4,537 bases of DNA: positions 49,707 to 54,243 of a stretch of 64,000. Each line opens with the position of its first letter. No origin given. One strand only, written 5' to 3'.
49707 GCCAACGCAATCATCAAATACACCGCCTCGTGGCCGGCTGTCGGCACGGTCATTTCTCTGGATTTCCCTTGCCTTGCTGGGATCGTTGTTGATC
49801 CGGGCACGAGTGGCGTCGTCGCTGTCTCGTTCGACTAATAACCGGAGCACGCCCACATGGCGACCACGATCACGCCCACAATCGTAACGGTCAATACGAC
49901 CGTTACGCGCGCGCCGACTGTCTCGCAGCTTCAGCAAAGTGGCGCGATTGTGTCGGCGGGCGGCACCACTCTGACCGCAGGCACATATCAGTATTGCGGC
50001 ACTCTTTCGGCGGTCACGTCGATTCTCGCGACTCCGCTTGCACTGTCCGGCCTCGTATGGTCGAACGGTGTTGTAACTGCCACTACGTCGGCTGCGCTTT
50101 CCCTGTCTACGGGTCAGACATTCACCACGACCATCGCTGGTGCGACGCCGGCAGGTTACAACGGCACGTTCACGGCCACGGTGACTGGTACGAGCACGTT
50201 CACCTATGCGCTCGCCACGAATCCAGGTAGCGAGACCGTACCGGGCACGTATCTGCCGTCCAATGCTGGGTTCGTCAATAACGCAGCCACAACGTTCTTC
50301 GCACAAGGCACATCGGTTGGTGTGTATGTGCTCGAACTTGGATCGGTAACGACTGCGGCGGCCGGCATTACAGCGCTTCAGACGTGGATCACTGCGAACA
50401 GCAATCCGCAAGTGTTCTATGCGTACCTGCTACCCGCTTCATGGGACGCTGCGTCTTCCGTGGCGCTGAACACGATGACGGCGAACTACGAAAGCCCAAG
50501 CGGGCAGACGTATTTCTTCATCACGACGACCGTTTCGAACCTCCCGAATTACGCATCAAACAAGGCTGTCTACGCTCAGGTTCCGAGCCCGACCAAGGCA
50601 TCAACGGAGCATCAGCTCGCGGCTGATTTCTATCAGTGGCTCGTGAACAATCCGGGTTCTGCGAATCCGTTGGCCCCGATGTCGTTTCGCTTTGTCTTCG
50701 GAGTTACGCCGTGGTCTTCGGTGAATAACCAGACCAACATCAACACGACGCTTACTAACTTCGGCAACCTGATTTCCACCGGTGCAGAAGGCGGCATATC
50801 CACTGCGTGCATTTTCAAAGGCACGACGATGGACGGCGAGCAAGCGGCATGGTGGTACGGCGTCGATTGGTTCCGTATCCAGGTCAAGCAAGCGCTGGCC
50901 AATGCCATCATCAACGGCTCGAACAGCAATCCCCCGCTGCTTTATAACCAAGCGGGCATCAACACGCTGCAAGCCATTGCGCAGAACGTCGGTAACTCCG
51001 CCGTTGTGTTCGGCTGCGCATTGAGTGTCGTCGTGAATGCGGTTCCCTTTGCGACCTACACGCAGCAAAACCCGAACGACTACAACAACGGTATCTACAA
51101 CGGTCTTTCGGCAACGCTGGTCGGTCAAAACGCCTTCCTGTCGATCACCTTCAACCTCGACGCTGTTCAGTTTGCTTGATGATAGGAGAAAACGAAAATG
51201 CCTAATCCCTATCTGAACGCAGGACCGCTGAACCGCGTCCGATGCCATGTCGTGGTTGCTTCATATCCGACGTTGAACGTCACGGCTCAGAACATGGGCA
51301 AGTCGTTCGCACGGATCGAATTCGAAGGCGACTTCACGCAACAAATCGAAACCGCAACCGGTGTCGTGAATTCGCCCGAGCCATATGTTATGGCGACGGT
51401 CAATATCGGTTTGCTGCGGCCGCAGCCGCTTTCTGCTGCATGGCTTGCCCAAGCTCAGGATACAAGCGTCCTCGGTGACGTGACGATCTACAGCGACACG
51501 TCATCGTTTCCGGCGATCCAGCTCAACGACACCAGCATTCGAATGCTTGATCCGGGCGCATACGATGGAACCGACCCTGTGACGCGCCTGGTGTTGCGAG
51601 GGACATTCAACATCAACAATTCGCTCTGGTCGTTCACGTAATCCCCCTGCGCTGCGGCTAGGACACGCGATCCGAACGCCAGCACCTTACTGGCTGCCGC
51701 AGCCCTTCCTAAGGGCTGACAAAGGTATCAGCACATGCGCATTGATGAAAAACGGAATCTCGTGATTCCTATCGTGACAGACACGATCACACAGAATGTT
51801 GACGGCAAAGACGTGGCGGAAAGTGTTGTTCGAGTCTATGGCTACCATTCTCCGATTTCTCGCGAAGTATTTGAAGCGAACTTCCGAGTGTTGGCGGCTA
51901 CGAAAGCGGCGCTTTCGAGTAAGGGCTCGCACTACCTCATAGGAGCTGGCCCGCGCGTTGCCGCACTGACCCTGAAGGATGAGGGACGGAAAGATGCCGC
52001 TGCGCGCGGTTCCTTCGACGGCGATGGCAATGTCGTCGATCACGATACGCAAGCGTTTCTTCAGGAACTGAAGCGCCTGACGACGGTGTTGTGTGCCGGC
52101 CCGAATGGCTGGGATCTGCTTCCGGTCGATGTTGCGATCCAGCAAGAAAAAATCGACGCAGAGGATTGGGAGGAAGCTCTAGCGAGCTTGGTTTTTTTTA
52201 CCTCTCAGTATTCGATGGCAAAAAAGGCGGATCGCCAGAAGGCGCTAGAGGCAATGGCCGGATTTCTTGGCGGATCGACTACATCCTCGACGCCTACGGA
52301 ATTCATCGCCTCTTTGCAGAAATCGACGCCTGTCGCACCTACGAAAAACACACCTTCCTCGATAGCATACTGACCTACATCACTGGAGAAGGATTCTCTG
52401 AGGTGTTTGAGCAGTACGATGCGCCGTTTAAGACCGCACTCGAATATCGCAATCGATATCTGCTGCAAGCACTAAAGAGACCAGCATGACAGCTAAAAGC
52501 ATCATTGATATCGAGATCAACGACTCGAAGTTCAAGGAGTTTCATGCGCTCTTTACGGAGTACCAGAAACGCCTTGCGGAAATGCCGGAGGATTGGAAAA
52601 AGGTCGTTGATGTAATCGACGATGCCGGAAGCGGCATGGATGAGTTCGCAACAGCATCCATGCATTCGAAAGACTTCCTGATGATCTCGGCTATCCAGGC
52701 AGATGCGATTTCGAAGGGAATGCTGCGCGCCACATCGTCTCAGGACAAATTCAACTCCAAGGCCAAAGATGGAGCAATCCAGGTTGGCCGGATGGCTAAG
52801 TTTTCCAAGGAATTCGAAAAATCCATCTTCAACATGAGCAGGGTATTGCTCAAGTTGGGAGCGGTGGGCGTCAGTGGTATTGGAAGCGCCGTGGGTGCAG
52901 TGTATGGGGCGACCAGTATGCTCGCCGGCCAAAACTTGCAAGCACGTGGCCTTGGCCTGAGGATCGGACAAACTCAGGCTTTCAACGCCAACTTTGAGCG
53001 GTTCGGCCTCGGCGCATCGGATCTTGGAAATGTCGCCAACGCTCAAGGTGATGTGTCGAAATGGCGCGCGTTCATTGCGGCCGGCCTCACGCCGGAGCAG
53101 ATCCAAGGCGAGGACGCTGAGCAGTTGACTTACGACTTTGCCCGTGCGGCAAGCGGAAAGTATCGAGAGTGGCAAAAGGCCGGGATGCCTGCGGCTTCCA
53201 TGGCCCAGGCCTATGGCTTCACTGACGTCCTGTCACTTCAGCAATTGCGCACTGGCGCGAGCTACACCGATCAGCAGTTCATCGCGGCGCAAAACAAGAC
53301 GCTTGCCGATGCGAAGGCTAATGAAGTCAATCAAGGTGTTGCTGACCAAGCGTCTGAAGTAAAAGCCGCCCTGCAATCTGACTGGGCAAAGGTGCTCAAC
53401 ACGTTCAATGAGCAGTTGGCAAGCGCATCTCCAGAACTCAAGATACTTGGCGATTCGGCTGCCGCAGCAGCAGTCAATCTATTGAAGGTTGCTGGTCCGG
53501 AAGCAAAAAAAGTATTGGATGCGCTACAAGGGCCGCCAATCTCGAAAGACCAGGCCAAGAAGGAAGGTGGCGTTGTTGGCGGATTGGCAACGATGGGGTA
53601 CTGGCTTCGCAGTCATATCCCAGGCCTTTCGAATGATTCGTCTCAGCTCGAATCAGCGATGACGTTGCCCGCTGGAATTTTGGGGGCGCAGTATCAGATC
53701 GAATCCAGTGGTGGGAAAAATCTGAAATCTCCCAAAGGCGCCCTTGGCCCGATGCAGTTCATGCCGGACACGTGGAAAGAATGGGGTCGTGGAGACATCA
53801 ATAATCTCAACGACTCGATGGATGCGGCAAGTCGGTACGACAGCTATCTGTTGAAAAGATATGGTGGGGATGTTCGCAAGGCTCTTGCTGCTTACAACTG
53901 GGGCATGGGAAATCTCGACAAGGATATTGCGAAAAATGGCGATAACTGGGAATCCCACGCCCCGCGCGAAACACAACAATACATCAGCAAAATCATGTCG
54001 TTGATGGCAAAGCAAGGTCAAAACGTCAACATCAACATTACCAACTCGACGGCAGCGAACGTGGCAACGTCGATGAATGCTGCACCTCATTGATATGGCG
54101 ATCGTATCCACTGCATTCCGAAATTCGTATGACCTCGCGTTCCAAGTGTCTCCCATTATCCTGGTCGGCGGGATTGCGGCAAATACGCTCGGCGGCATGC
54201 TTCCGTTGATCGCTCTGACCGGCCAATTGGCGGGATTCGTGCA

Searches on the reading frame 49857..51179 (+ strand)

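Call 25: search_protein_families(library=pfam, proteins=[window:49857-51179:+], max_evalue=0.001)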
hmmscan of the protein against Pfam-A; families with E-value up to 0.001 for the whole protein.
window:49857-51179:+ (440 aa): 0 families

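Call 32: search_protein_families(library=phrogs, proteins=[window:49857-51179:+], max_evalue=0.00001)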
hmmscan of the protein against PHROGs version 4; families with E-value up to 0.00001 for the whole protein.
window:49857-51179:+ (440 aa): 1 family
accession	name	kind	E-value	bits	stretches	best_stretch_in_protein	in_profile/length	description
phrog_205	-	tail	5.8e-23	82.4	1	9-437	18-433/455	tail sheath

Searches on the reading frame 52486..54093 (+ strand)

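Call 25: search_protein_families(library=pfam, proteins=[window:52486-54093:+], max_evalue=0.001)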
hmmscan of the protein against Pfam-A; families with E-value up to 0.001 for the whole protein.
window:52486-54093:+ (535 aa): 1 family
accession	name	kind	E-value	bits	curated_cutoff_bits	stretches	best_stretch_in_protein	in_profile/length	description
PF01464.25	SLT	-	6.4e-14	52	21.3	1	400-487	18-111/117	Transglycosylase SLT domain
